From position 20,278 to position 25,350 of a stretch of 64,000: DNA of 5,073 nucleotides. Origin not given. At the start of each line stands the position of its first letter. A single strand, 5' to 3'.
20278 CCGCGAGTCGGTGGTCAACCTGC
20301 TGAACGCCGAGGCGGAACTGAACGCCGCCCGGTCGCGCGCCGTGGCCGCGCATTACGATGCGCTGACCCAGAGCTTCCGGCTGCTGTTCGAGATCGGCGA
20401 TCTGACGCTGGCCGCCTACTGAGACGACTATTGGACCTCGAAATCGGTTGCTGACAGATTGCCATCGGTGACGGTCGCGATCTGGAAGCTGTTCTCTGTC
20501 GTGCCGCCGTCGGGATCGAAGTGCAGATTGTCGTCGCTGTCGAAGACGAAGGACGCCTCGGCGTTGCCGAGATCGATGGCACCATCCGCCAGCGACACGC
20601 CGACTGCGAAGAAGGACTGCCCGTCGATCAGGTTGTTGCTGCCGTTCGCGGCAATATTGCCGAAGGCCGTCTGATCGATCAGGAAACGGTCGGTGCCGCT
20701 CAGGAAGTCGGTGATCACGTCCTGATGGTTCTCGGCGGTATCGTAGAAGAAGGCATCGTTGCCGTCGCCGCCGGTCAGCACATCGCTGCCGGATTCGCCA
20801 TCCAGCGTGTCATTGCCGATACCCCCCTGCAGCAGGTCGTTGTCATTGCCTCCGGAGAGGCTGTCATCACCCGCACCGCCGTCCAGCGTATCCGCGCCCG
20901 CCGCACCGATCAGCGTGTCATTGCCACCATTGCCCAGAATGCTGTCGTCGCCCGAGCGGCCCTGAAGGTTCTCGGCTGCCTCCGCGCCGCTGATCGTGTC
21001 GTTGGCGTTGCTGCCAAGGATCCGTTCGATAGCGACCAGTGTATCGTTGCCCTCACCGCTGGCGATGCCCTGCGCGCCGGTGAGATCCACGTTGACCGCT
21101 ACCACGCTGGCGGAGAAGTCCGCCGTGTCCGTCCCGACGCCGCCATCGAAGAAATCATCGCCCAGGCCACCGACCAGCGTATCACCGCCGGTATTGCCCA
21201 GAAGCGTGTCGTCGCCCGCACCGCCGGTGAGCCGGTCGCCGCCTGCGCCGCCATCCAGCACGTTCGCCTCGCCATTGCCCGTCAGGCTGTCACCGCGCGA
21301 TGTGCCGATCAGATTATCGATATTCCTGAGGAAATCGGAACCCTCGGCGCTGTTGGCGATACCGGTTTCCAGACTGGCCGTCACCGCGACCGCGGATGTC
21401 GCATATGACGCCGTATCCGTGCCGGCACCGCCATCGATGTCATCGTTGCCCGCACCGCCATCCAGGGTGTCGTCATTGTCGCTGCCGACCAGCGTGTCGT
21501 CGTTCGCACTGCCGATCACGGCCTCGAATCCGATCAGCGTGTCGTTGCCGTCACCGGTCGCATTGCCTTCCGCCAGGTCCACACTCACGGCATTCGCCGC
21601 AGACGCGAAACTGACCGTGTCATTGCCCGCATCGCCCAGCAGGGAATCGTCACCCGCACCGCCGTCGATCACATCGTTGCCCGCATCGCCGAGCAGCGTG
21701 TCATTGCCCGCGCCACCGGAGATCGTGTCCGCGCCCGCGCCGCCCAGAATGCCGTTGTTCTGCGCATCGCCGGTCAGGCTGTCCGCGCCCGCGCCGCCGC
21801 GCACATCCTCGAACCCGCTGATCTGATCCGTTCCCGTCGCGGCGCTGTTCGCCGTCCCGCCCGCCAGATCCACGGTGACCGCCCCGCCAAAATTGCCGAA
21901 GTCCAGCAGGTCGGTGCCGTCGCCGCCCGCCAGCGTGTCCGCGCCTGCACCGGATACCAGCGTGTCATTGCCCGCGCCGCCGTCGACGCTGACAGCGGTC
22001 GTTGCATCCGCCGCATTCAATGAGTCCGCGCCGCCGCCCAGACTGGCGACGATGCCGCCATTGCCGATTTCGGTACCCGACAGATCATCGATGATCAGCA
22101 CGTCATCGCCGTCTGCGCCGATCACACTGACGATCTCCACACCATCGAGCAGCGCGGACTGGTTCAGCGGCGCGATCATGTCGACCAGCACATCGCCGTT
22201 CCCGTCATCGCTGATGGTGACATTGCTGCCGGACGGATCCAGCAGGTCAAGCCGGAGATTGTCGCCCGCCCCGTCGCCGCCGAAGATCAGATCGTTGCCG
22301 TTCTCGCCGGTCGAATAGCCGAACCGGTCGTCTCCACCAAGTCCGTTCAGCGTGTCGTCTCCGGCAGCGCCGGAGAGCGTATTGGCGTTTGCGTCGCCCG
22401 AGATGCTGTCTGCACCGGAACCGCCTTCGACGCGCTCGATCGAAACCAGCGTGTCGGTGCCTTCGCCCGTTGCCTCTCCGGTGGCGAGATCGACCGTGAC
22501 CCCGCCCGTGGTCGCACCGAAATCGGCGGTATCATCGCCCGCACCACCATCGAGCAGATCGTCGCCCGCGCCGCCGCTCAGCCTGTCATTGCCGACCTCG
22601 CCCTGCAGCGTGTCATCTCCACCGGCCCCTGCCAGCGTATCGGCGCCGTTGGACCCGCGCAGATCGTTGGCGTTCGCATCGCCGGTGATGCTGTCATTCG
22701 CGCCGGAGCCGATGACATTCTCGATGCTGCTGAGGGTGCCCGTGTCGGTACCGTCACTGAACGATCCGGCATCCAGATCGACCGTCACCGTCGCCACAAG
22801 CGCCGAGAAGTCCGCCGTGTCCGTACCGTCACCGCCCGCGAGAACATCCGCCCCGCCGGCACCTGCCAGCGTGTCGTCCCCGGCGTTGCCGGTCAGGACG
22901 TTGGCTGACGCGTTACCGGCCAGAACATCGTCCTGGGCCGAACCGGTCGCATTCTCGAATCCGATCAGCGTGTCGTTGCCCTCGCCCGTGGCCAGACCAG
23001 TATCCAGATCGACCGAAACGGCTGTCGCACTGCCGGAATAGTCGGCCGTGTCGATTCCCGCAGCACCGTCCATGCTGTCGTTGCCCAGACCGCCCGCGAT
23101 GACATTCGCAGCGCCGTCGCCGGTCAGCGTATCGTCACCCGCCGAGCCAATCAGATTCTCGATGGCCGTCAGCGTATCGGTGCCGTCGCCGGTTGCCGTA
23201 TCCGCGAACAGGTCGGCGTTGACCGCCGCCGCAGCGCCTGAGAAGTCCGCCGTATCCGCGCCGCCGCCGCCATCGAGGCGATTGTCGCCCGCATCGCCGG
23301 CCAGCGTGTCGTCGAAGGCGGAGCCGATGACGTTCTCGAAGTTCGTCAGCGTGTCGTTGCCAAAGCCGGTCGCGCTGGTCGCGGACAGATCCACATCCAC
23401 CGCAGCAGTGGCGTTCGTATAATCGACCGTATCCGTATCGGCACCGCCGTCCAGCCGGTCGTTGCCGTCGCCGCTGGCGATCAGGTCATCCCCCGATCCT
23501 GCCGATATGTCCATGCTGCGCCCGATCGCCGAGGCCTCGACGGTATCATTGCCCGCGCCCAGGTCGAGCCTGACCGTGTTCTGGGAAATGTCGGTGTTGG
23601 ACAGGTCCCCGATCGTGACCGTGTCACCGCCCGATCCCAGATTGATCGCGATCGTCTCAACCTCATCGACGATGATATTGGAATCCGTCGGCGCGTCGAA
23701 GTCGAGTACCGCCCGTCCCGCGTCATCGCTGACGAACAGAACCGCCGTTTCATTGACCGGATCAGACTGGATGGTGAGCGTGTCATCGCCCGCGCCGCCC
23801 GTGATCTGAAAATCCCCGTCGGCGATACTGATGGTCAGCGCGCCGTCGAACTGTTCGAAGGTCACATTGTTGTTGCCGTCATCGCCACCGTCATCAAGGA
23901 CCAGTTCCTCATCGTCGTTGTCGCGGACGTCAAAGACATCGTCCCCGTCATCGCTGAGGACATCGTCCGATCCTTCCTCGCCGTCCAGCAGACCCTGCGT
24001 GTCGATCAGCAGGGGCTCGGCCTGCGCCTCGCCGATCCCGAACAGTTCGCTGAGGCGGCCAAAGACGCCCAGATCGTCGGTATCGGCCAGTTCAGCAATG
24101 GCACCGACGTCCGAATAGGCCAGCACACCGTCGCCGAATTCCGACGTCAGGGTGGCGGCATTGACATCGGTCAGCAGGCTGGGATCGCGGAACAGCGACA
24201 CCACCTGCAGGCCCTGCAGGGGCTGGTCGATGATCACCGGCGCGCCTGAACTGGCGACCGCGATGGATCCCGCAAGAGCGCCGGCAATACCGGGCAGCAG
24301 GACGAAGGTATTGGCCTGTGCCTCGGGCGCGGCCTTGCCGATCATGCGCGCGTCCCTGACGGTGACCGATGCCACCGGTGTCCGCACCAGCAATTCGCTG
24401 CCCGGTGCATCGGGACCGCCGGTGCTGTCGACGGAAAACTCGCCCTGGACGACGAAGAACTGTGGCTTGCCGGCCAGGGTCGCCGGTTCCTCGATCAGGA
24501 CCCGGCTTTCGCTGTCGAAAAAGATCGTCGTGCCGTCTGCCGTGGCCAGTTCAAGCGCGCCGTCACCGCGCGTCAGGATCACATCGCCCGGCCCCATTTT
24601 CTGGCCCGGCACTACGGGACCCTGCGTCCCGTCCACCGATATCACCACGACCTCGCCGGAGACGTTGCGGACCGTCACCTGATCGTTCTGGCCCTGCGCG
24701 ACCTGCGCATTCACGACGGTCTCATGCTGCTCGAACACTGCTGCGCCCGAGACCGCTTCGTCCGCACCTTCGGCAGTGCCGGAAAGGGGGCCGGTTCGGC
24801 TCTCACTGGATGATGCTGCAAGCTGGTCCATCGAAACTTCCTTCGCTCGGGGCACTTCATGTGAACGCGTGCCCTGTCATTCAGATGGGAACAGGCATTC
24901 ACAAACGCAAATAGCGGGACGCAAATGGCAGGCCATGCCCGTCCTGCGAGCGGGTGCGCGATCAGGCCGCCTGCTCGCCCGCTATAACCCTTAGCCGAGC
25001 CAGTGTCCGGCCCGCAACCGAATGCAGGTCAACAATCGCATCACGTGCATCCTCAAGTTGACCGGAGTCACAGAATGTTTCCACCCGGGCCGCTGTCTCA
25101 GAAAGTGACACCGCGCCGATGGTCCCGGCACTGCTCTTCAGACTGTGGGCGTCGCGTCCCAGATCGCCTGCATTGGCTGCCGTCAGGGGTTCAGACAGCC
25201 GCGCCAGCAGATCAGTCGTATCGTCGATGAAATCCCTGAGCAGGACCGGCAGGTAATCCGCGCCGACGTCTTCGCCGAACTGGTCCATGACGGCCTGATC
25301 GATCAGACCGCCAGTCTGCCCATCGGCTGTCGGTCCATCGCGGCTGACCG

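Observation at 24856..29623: Hybrid HK (with fused Hpt) plus LuxO-like sigma-54 regulator sit beside an RTX/T1SS locus, and a sigma-54 promoter precedes the RTX gene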

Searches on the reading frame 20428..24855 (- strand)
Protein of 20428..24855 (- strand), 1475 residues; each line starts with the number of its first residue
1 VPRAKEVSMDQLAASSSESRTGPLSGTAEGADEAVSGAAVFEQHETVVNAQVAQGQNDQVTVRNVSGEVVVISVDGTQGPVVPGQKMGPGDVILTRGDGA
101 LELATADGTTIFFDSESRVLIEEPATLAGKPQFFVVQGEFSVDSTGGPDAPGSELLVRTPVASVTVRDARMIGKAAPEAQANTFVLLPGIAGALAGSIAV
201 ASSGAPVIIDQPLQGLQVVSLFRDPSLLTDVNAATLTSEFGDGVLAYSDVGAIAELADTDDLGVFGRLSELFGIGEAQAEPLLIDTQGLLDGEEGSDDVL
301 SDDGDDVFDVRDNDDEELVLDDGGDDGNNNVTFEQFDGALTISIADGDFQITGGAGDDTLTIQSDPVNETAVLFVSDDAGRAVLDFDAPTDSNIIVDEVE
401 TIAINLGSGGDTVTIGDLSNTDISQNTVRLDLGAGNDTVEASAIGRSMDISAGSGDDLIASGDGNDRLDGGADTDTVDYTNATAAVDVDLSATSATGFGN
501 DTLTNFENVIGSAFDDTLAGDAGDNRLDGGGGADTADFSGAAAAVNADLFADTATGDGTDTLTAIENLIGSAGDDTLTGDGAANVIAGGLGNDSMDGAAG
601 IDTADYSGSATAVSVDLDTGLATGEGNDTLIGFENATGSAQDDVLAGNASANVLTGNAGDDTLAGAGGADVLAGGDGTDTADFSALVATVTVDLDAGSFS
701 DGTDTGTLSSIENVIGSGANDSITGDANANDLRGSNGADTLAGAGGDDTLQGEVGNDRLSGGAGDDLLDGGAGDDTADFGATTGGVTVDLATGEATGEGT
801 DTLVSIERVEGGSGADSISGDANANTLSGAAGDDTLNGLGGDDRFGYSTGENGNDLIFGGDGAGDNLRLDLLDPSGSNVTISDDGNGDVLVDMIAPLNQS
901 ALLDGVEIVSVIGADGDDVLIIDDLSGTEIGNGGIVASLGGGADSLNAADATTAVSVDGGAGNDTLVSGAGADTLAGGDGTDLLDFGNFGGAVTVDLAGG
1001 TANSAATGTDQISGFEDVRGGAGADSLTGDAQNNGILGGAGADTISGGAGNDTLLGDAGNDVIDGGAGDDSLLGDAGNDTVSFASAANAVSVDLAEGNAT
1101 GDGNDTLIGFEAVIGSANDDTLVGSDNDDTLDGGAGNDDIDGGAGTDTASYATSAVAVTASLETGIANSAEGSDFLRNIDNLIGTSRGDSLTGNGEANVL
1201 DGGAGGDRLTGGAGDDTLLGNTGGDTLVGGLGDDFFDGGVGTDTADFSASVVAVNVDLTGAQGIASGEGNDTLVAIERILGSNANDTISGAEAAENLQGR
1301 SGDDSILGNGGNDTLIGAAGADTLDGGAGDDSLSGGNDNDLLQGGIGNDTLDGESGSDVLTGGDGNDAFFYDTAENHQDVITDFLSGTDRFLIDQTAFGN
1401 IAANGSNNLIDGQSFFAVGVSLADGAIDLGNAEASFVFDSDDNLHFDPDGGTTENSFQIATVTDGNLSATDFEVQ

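Call 3: search_protein_families(library=pfam, proteins=[window:20428-24855:-], max_evalue=0.001)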
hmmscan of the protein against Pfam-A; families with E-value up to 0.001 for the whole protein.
window:20428-24855:- (1475 aa): 2 families
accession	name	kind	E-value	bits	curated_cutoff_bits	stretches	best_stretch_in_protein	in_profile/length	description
PF00353.25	HemolysinCabind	-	1.8e-72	239.1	23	15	1047-1081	2-36/36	RTX calcium-binding nonapeptide repeat (4 copies)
PF04773.18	FecR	-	3.1e-07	31.2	24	1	91-174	1-79/97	FecR protein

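Call 14: search_protein_families(library=ncbifam, proteins=[window:20428-24855:-], max_evalue=0.001)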
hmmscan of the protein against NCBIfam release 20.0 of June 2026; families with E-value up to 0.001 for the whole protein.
window:20428-24855:- (1475 aa): 8 families
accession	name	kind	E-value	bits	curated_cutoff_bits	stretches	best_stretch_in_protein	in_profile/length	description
NF033943.0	RTX_toxin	subfamily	2.8e-63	214.4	1000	5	703-887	661-838/930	RTX family hemolysin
NF035945.1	Zn_serralysin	subfamily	3.3e-44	151.8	500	6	1326-1400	324-400/462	serralysin family metalloprotease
NF046115.1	Ca_rpt_SMc04171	equivalog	7e-41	141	625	5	1235-1389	364-512/574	SMc04171 family calcium-binding repeat protein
NF033203.1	entero_EhxA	exception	8.6e-31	106.9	2000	4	1009-1165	696-847/997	enterohemolysin EhxA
NF053766.1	ZapA_metallo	exception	2.6e-29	102.6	940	3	1328-1392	346-414/483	ZapA family metalloprotease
NF051884.1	ProteaseSapA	equivalog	5.2e-27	94.8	1200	2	563-615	319-371/644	protease SapA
NF050046.1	PueAB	exception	2e-19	69.5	670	2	637-696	373-432/616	polyurethane esterase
NF052454.1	BtaGlycanEglC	equivalog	9.9e-14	51.1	700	2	1333-1412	102-180/459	endo-1,3-1,4-beta-glycanase EglC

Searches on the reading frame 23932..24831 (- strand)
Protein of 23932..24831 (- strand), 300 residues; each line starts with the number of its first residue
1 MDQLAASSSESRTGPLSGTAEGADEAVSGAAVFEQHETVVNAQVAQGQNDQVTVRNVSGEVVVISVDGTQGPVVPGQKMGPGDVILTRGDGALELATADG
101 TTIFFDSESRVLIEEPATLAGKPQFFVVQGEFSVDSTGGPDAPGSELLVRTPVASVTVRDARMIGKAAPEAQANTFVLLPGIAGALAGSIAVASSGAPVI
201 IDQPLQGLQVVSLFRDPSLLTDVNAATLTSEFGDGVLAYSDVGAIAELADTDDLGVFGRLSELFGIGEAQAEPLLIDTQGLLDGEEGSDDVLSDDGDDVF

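Call 22: find_related_loci(query=A2, collection=metagenome_contigs, flank=6000)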
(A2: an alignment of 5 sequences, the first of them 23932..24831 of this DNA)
Query A2 (300 aa) in metagenome_contigs; peptide patterns used: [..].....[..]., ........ (x = any residue, [..] = any of these).
232 stretches matched a pattern; 3 encode a relative of the query (tblastn E <= 1e-3); 3 distinct loci.
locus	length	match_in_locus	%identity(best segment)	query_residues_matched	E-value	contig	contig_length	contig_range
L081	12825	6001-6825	63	1-276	9e-107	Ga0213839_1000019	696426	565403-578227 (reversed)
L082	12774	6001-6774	61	39-298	2e-86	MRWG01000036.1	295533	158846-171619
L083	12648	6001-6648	54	52-266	1e-67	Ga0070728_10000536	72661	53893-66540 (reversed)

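Call 32: find_homologous_proteins(query=window:23932-24831:-, max_evalue=0.001)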
Query window:23932-24831:- (300 aa): 1 proteins with E <= 0.001 among 8000 candidates.
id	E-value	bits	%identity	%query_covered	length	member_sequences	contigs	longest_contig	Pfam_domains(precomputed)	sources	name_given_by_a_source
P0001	1.5e-18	85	39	56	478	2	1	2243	PF00353.26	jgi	jgi:hypothetical protein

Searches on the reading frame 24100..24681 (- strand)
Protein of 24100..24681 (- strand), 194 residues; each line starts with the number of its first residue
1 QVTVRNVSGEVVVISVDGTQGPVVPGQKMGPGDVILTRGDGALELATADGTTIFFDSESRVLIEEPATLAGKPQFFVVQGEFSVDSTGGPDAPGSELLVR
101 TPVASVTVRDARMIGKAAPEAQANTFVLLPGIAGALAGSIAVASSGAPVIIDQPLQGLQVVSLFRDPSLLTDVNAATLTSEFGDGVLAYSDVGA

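Call 34: find_homologous_proteins(query=A3, max_evalue=0.001)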
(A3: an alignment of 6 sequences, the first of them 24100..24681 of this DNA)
Query A3 (6 sequences) (194 aa, profile of the alignment): 2 proteins with E <= 0.001 among 8000 candidates.
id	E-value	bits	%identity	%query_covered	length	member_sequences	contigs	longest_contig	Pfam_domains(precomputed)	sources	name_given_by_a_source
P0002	6.2e-13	67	40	66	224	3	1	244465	PF04773.19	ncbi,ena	-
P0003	3.3e-9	54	29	86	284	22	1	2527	PF04773.19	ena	-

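Call 74: predict_structure(alignment_id=A5)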
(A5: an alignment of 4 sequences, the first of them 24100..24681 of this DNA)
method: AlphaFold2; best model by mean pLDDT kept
length: 194 residues; sequences in the alignment: 4
mean_pLDDT: 77.1   pTM: 0.71
mean pLDDT of the five models: 77.1, 74.4, 73.4, 58.0, 53.7
residues with pLDDT >= 90: 62; 70-90: 78; 50-70: 19; < 50: 35
segments of 3 or more residues with pLDDT < 50: 89-93, 165-194
pLDDT, mean of each block of 10 residues (from residue 1): 92 89 93 91 89 91 75 84 77 70 87 86 86 74 83 87 51 42 36 32
secondary structure, 60 per line:
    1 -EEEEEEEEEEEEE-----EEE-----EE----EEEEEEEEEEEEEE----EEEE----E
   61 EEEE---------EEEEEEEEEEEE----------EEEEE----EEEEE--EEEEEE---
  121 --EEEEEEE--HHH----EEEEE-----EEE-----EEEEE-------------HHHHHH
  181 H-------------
elements in order: E2-14 E20-22 E34-47 E52-55 E60-64 E74-85 E96-100 E105-109 E112-117 E123-129 E139-143 E149-151 E157-161 H175-181

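Call 76: fold_search(model_id=the predicted structure, library=pdb)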
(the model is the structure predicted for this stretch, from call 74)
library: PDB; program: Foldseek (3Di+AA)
matches with E <= 10: 303; with E <= 0.001: 4
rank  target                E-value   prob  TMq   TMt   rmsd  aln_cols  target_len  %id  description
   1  6ovk_R                1.1e-04  1.00  0.49  0.45   6.1       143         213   14  Crystal Structure of the Pseudomonas capeferrum Anti-sigma Regulator PupR C-terminal Cell-surface Signaling Domain in  (released 2020-03-04)
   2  4m0n                  2.9e-04  1.00  0.48  0.44   5.2       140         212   16  Crystal structure of a putative anti-sigma factor (BDI_1681) from Parabacteroides distasonis ATCC 8503 at 1.65 A resolut (released 2013-10-16)
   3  4m0h_A                4.4e-04  1.00  0.48  0.44   5.2       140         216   15  Crystal structure of a putative anti-sigma factor (BDI_1681) from Parabacteroides distasonis ATCC 8503 at 2.50 A resol (released 2013-10-16)
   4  4m0h_B                4.7e-04  1.00  0.48  0.44   5.2       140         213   15  Crystal structure of a putative anti-sigma factor (BDI_1681) from Parabacteroides distasonis ATCC 8503 at 2.50 A resol (released 2013-10-16)
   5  5ix9_MODEL_1_A        1.4e-03  1.00  0.30  0.73   1.2        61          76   28  Cell surface anchoring domain (released 2017-06-28)
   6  7q40_C                3.3e-01  0.08  0.17  0.11  14.7       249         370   10  Crystal structure of RCC1-Like domain 2 of ubiquitin ligase HERC2 (released 2022-11-16)
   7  3m4w_D                4.3e-01  0.07  0.15  0.12  18.7       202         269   11  Structural basis for the negative regulation of bacterial stress response by RseB (released 2010-05-05)
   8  2v42_A                4.3e-01  0.07  0.16  0.11  18.2       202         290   12  Crystal structure of RseB: a sensor for periplasmic stress response in E. coli (released 2007-08-28)
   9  4mpz                  4.3e-01  0.06  0.13  0.16  15.4       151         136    9  Crystal structure of TCP10c domain of Drosophila melanogaster Sas-4 (released 2014-01-01)
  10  4n7z_A                4.5e-01  0.04  0.12  0.11  19.9       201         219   10  Crystal structure of human Plk4 cryptic polo box (CPB) in complex with a Cep192 N-terminal fragment (released 2014-07-02)
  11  3p34_A                5.8e-01  0.06  0.16  0.14  16.1       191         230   10  Polo-like kinase I Polo-box domain in complex with MQSpTPL phosphopeptide (released 2011-04-27)
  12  4ic4                  6.1e-01  0.18  0.22  0.14  11.0       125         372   11  Crystal structure of Osh3 ORD from Saccharomyces cerevisiae (released 2013-07-31)
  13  2p4b_C                6.4e-01  0.06  0.16  0.13  18.2       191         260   12  Crystal structure of E.coli RseB (released 2007-05-22)
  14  1umw_A                6.4e-01  0.06  0.16  0.15  15.4       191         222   10  Structure of a human Plk1 Polo-box domain/phosphopeptide complex (released 2003-10-16)
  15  4d4p_G                6.8e-01  0.07  0.17  0.10  14.4       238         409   10  Crystal Structure of the Kti11 Kti13 heterodimer Spacegroup P65 (released 2015-01-14)
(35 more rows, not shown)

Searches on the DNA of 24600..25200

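Call 16: search_rna_families(source=window, start=24600, end=25200, threshold=evalue, max_evalue=10)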
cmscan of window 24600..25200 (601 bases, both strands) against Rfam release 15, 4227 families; matches with E-value up to 10: 1.
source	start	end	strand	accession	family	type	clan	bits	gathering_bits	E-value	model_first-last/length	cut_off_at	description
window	24903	24990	-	RF01390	isrG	Gene; sRNA;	-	10.9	100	1.3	1-279/279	no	isrG Hfq binding RNA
